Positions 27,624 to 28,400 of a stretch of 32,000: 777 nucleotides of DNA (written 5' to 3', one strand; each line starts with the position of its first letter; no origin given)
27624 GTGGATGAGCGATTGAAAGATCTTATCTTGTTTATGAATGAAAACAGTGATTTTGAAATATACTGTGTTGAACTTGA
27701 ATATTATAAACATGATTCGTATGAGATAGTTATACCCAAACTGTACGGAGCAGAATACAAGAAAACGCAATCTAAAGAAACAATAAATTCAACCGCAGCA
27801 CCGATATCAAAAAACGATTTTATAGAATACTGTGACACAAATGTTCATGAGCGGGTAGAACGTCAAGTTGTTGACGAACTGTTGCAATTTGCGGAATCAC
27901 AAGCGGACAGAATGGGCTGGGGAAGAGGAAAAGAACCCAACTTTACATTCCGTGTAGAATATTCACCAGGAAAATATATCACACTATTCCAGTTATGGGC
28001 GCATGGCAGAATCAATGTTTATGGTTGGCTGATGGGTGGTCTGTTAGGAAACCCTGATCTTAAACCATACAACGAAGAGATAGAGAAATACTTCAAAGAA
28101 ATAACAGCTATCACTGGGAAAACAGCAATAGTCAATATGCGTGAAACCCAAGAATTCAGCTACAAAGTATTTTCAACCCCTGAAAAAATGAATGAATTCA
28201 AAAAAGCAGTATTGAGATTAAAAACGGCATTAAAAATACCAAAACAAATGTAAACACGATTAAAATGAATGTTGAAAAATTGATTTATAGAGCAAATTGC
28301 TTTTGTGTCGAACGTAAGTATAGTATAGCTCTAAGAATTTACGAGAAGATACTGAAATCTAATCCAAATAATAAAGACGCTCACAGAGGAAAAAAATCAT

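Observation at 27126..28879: Low-GC two-gene module: PD-(D/E)XK nuclease with a novel C-terminal half plus a TPR protein, a candidate undescribed conflict/defence system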

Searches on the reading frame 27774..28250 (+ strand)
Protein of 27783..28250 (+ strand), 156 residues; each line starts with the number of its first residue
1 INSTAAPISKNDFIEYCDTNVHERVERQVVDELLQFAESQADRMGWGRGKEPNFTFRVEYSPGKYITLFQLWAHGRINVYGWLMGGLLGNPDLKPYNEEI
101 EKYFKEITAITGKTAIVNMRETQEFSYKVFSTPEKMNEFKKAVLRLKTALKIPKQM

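Call 40: search_protein_representatives(protein=window:27783-28250:+)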
Query: 156 residues. Proteins with E-value up to 0.001 (for the whole library): 7; up to 1e-10: 2; up to 1e-30: 1. The best 7 are listed.
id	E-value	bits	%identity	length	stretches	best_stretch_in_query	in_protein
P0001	1.7e-100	349.4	100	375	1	1-156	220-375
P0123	2.3e-23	98.9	38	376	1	3-149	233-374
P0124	7.1e-06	42.1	30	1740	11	75-123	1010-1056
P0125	2.6e-05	40.3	34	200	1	20-148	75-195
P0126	1.3e-04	38.0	34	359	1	23-148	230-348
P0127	4.3e-04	36.3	30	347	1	12-120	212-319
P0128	5.9e-04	35.8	31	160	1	18-151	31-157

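Call 44: search_solved_structures(query=A2, max_evalue=10, show_alignments=0)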
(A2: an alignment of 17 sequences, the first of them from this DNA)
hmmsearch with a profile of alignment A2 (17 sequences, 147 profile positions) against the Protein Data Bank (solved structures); distinct sequences matched with E-value up to 10: 11.
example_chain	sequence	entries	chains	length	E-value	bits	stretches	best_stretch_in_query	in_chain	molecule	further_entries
8k6e_B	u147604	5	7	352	0.069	16.5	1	13-44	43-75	Legionella effector LnaB | LnaB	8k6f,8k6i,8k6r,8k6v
8fg6_B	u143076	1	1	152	0.18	15.1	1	78-139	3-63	C104.1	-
8j9b_H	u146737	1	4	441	0.23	14.8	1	13-44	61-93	Type IV secretion protein Dot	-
7s0r_A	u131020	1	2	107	0.23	14.8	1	86-145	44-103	C protein beta antigen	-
6wmk_A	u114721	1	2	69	0.24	14.8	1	83-140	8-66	Beta sheet heterodimer LHD29 - Chain A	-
9b2z_A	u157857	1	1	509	0.27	14.6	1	13-44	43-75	Type IV secretion protein Dot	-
5vky_A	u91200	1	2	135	0.39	14.1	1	36-72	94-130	Topoisomerase I damage affected protein 2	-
8k3f_A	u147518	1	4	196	0.67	13.3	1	91-142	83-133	Recombination protein RecR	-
2m6u_A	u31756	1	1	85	3.3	11.1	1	86-143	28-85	Choline binding protein A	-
4k12_B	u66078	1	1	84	3.5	11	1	86-143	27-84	Choline binding protein A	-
1s5j_A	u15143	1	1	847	3.8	10.9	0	56-135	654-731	DNA polymerase I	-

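Call 52: predict_structure(alignment_id=A2)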
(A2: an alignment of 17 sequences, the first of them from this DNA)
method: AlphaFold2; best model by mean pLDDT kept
length: 159 residues; sequences in the alignment: 17
mean_pLDDT: 87.2   pTM: 0.84
mean pLDDT of the five models: 87.2, 87.0, 86.8, 86.4, 85.3
residues with pLDDT >= 90: 108; 70-90: 30; 50-70: 16; < 50: 5
segments of 3 or more residues with pLDDT < 50: 1-4
pLDDT, mean of each block of 10 residues (from residue 1): 59 93 92 97 96 91 92 94 68 81 92 81 83 95 97 85
secondary structure, 60 per line:
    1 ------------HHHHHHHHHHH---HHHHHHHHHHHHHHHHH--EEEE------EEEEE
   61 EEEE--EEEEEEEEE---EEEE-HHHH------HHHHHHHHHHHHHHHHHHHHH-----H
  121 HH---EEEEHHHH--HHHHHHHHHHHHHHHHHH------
elements in order: H13-23 H27-43 E46-49 E56-64 E67-75 E79-82 H84-87 H94-114 E126-129 H130-133 H136-153

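Call 55: fold_search(model_id=the predicted structure, library=pdb)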
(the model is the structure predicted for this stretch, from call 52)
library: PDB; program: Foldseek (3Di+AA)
matches with E <= 10: 153; with E <= 0.001: 0
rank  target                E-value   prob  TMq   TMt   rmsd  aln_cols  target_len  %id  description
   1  4rit_A                4.7e-01  0.23  0.31  0.14   8.7       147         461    8  The yellow crystal structure of pyridoxal-dependent decarboxylase from sphaerobacter thermophilus dsm 20745 (released 2014-10-22)
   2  4rj0_A                7.5e-01  0.18  0.31  0.14   8.7       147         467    8  The crystal structure of Y333N mutant pyridoxal-dependent decarboxylase from Sphaerobacter thermophilus dsm 20745 (released 2014-11-12)
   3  5z38_A                1.3e+00  0.09  0.28  0.28   7.6       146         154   15  Crystal structure of CsrA bound to CesT (released 2018-04-04)
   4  7zlx_C                1.4e+00  0.13  0.21  0.23   7.2        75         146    9  Crystal Structure of the TSG101-UEV domain:space group P21 (released 2022-06-22)
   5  4rlg_D                1.4e+00  0.11  0.30  0.13   9.2       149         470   10  The clear crystal structure of pyridoxal-dependent decarboxylase from sphaerobacter thermophilus dsm 20745 (released 2014-10-29)
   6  4zm4_B                1.6e+00  0.08  0.25  0.12   9.3       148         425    9  Complex structure of PctV K276R mutant with PMP and 3-dehydroshkimate (released 2015-10-14)
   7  5wkp_E                1.7e+00  0.12  0.33  0.15  10.4       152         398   14  Crystal Structure of the Human mitochondrial Cysteine Desulfurase in complex with ISD11 and Iron-Sulfur Cluster Scaffo (released 2017-11-15)
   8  3g3l                  1.7e+00  0.11  0.21  0.13   6.0        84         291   12  Crystal structure of putative membrane-associated protein of unknown function (YP_211325.1) from Bacteroides fragilis NC (released 2009-02-24)
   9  7xej                  1.7e+00  0.11  0.30  0.14  11.0       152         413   13  SufS with D-cysteine for 5 min (released 2023-04-05)
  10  7e6a                  1.8e+00  0.10  0.30  0.14  11.7       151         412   14  Crystal structure of cysteine desulfurase SufS C361A from Bacillus subtilis (released 2022-03-02)
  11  8yqt_C                1.8e+00  0.06  0.22  0.13  14.3       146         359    6  African swine fever virus RNA Polymerase-M1249L complex2 (released 2024-11-06)
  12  7zlx_B                1.9e+00  0.11  0.21  0.23   7.2        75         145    9  Crystal Structure of the TSG101-UEV domain:space group P21 (released 2022-06-22)
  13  5wkp_A                1.9e+00  0.11  0.33  0.16  10.1       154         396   15  Crystal Structure of the Human mitochondrial Cysteine Desulfurase in complex with ISD11 and Iron-Sulfur Cluster Scaffo (released 2017-11-15)
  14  4zm3_C                1.9e+00  0.06  0.23  0.12   9.5       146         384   12  Crystal structure of PLP-Dependent 3-Aminobenzoate Synthase PctV wild-type (released 2015-10-14)
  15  5usr_A                2.0e+00  0.14  0.35  0.17  10.5       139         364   14  Crystal structure of human NFS1-ISD11 in complex with E. coli acyl-carrier protein at 3.09 angstroms (released 2017-06-21)
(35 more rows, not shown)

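Call 59: find_encoding_contigs(protein=P0123, flank=6000, max_places=3)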
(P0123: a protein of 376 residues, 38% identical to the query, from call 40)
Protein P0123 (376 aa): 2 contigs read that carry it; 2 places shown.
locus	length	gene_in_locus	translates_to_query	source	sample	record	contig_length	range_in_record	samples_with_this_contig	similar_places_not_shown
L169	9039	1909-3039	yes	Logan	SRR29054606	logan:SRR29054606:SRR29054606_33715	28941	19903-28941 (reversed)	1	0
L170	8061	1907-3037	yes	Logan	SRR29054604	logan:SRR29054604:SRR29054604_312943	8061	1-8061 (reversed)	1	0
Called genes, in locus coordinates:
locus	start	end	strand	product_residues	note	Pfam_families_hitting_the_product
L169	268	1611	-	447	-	PF00239:Resolvase, PF07508:Recombinase, PF13408:Zn_ribbon_recom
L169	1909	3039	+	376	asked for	-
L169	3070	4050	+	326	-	PF14088:DUF4268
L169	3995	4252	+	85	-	-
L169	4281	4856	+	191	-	PF11611:DUF4352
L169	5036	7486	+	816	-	PF12161:HsdM_N, PF02384:N6_Mtase, PF07669:Eco57I (faint)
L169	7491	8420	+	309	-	PF28530:DUF8426, PF01939:NucS_C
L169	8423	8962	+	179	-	-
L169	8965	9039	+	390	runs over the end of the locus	PF01420:Methylase_S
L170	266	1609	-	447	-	PF00239:Resolvase, PF07508:Recombinase, PF13408:Zn_ribbon_recom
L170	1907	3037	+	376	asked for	-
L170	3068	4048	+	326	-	PF14088:DUF4268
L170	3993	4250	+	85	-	-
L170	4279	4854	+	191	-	PF11611:DUF4352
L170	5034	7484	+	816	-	PF12161:HsdM_N, PF02384:N6_Mtase, PF07669:Eco57I (faint)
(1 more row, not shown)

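Call 62: search_protein_families(library=pfam, alignment_id=A2, max_evalue=1)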
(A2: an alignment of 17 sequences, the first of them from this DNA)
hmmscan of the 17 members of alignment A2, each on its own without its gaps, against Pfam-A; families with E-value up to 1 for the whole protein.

A. member 1, seq(159 aa): 0 families

B. families by the number of members that match (of 17 scanned): 10 families
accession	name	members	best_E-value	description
PF25001.1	Aegyptin_C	1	0.0073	Aegyptin, C-terminal domain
PF14556.11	AF2331-like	1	0.014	AF2331-like protein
PF16544.10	STAR_dimer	1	0.015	Homodimerisation region of STAR domain protein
PF14349.11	SprA_N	1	0.015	Motility related/secretion protein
PF03284.19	PHZA_PHZB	1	0.09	Phenazine biosynthesis protein A/B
PF15282.11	BMP2K_C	1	0.14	BMP-2-inducible protein kinase C-terminus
PF22172.1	C2c1_helical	1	0.15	CRISPR-associated endonuclease C2c1 second helical domain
PF06062.16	UPF0231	1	0.15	Uncharacterised protein family (UPF0231)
PF05240.20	APOBEC_C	1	0.17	APOBEC-like C-terminal domain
PF03614.18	Flag1_repress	1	0.29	Repressor of phase-1 flagellin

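Call 67: fold_search(model_id=the predicted structure, library=viral)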
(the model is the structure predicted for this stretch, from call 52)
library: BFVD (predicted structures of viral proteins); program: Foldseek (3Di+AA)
matches with E <= 10: 198; with E <= 0.001: 0
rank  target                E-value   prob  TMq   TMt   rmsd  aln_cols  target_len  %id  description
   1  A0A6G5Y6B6            2.3e-01  0.06  0.14  0.15  15.8       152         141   14  (no name in the UniProt tables at hand)
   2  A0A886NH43            2.6e-01  0.21  0.24  0.22  12.7       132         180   11  (no name in the UniProt tables at hand)
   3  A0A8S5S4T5            2.8e-01  0.30  0.32  0.16  11.1       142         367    9  NifS-like protein [Siphoviridae sp. ctiV651]
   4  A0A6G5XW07            4.2e-01  0.16  0.30  0.32  10.4       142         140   14  (no name in the UniProt tables at hand)
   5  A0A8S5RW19            5.2e-01  0.35  0.27  0.44   7.9        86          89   15  Uncharacterized protein [Siphoviridae sp. ctHip2]
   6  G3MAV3                6.6e-01  0.23  0.34  0.41   8.1       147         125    8  Gp573 [Bacillus phage G]
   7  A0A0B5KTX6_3          7.4e-01  0.06  0.22  0.05  16.7       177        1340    9  RNA-directed RNA polymerase L [Xinzhou Spider Virus]
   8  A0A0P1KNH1            1.1e+00  0.10  0.26  0.23  14.7       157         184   10  Uncharacterized protein [Acinetobacter phage Loki]
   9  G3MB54                1.1e+00  0.16  0.36  0.40   6.6       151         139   11  Gp674 [Bacillus phage G]
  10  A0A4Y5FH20            1.3e+00  0.10  0.17  0.20  10.3        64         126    6  Uncharacterized protein [Lactobacillus phage SAC12B]
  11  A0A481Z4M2            1.3e+00  0.11  0.22  0.10  10.2        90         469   13  Ribonuclease III [Pithovirus LCPAC103]
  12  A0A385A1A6            1.3e+00  0.06  0.23  0.24  10.4       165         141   12  (no name in the UniProt tables at hand)
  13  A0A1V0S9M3            1.3e+00  0.04  0.18  0.14  17.7       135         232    6  Uncharacterized protein [Catovirus CTV1]
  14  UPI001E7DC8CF         1.4e+00  0.02  0.13  0.13  19.2       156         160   11  (no name look-up for this kind of identifier)
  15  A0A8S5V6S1            1.7e+00  0.15  0.31  0.45   7.7       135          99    7  Uncharacterized protein [Myoviridae sp. ctRci5]
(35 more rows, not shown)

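Call 77: search_protein_families(library=padloc, proteins=[P0123, P0126, P0127, L169:3070-4047:+, L169:7491-8417:+], max_evalue=0.001)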
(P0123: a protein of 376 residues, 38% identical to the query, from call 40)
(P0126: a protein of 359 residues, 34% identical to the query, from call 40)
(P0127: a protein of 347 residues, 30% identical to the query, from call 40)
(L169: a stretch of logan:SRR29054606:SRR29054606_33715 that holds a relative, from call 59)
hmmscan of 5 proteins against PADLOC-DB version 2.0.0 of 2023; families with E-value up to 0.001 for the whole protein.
P0123 (376 aa): 4 families
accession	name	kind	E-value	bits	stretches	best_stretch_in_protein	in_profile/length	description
PDLC04916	PDC-S11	-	1.9e-20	71.2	1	23-220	15-182/358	-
PDLC04915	PDC-S11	-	2.4e-10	38.3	1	29-212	23-184/379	-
PDLC04913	PDC-S11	-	1.8e-09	35.1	1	24-144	18-135/375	-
PDLC04910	PDC-S11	-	0.0006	17.2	1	62-215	49-187/359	-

P0126 (359 aa): 2 families
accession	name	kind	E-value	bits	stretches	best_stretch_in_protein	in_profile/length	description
PDLC04916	PDC-S11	-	1.1e-12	45.8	1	14-199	17-175/358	-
PDLC04913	PDC-S11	-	7.6e-05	19.9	1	62-119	62-116/375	-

P0127 (347 aa): 0 families

L169:3070-4047:+ (326 aa): 4 families
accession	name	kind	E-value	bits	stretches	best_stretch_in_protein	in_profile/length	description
PDLC04911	PDC-S11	-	5.9e-122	404.9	1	2-310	4-315/318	-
PDLC04912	PDC-S11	-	6.6e-111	368.5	1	2-308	4-311/313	-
PDLC04914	PDC-S11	-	3.1e-82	274.3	1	2-309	4-310/314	-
PDLC04913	PDC-S11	-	2.7e-19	67.5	1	99-311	149-368/375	-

L169:7491-8417:+ (309 aa): 11 families
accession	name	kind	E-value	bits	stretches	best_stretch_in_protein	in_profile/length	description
PDLC04799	PDC-S02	-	1.2e-158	525.2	1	1-307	1-307/308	-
PDLC04824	PDC-S02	-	4.9e-157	519.9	1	1-307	1-307/308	-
PDLC04819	PDC-S02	-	2.5e-20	71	1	1-195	1-194/334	-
PDLC04806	PDC-S02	-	5.5e-18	63.3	1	12-158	11-158/324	-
PDLC04815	PDC-S02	-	1.3e-12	45.7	1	52-150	45-146/346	-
PDLC04916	PDC-S11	-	4.2e-06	24.1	1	206-266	40-100/358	-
PDLC04803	PDC-S02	-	5.6e-05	20.9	1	181-279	120-218/269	-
PDLC04810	PDC-S02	-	0.00011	19.6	1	182-288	207-314/355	-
PDLC04813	PDC-S02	-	0.00035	18.5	1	182-277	25-120/175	-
PDLC04831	PDC-S02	-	0.00055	17.5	1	183-277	195-289/346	-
PDLC04807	PDC-S02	-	0.00066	17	1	182-286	202-306/351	-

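Call 81: find_homologous_proteins(query=A2, max_evalue=0.001)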
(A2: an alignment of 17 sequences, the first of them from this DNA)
Query A2 (17 sequences) (159 aa, profile of the alignment): 2 proteins with E <= 0.001 among 704 candidates.
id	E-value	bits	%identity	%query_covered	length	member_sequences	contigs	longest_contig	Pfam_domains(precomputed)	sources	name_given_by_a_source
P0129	1.6e-28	118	18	31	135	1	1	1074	-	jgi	jgi:hypothetical protein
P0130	4.2e-14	71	-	-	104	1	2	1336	-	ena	-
